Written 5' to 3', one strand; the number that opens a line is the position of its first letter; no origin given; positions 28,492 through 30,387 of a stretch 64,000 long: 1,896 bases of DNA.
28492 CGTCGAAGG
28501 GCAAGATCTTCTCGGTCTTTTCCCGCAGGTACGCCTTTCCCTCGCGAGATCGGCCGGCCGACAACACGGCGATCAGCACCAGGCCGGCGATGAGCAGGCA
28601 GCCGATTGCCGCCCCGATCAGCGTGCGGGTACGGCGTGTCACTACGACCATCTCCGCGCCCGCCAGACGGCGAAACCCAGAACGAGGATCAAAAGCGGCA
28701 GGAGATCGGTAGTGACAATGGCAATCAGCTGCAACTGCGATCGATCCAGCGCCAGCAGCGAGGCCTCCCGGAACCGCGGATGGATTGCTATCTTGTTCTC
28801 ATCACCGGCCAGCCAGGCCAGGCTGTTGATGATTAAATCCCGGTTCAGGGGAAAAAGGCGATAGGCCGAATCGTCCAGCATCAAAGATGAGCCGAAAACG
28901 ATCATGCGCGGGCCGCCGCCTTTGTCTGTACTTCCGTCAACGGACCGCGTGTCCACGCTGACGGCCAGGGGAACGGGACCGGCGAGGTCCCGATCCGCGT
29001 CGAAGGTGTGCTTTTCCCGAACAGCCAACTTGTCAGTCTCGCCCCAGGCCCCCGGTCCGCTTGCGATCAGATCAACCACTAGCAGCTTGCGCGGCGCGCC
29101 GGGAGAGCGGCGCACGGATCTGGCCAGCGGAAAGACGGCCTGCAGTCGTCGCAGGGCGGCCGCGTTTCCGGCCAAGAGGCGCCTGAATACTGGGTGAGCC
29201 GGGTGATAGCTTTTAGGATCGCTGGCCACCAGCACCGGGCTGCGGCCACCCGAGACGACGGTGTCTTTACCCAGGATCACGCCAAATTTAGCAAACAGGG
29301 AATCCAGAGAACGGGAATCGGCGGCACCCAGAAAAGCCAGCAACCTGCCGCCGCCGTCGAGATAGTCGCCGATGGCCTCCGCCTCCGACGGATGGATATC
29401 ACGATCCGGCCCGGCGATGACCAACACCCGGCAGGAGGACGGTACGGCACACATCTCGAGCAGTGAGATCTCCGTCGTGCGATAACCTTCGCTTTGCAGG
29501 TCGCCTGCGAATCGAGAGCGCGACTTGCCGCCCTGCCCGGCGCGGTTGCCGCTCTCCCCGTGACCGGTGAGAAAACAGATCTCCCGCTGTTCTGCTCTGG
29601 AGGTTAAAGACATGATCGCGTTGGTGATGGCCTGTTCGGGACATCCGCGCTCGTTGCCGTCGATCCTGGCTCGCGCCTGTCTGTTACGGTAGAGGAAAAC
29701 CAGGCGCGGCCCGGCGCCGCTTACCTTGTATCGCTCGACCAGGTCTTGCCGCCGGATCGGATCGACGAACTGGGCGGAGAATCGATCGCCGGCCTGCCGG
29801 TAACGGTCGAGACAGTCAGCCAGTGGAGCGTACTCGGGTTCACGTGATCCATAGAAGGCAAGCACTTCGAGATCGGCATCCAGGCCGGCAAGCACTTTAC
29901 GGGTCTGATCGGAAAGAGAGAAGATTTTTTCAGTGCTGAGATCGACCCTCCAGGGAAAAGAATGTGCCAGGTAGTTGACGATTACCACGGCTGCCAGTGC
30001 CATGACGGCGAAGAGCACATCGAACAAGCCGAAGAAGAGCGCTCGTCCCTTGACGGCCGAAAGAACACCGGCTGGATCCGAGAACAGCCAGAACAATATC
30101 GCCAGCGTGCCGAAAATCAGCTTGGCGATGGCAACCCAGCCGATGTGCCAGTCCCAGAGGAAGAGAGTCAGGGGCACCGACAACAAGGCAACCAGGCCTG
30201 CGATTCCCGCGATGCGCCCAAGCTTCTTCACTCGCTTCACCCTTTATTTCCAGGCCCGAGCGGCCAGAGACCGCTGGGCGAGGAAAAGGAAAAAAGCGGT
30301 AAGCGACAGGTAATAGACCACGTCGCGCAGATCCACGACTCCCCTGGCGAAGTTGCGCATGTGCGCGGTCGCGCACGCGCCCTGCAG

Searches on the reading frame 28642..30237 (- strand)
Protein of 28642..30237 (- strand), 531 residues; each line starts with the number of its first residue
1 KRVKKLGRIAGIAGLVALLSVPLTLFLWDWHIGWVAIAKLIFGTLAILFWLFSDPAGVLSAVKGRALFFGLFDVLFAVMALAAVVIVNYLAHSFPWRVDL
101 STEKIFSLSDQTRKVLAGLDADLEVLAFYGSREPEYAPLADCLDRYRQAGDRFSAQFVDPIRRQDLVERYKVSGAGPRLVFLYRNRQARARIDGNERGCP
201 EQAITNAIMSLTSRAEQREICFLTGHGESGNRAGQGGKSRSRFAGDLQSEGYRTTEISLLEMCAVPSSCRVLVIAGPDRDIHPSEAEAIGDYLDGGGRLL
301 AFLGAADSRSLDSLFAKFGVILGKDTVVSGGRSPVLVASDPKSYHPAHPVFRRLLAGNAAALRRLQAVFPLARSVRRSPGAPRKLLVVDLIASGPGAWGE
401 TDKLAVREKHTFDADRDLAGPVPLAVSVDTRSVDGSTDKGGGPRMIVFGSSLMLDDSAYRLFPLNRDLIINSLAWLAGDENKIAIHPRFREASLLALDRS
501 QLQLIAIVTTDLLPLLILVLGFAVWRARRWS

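Call 61: search_protein_families(library=pfam, proteins=[window:28642-30237:-], max_evalue=0.00001)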
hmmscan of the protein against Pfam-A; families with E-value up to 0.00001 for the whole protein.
window:28642-30237:- (531 aa): 2 families
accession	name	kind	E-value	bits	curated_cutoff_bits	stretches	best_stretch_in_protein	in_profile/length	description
PF09822.16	ABC_transp_aux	-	3.2e-19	69.7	34.7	1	218-464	2-269/288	ABC-type uncharacterized transport system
PF23357.1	DUF7088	-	2.5e-08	34.5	27.8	1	103-171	2-76/105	Domain of unknown function (DUF7088)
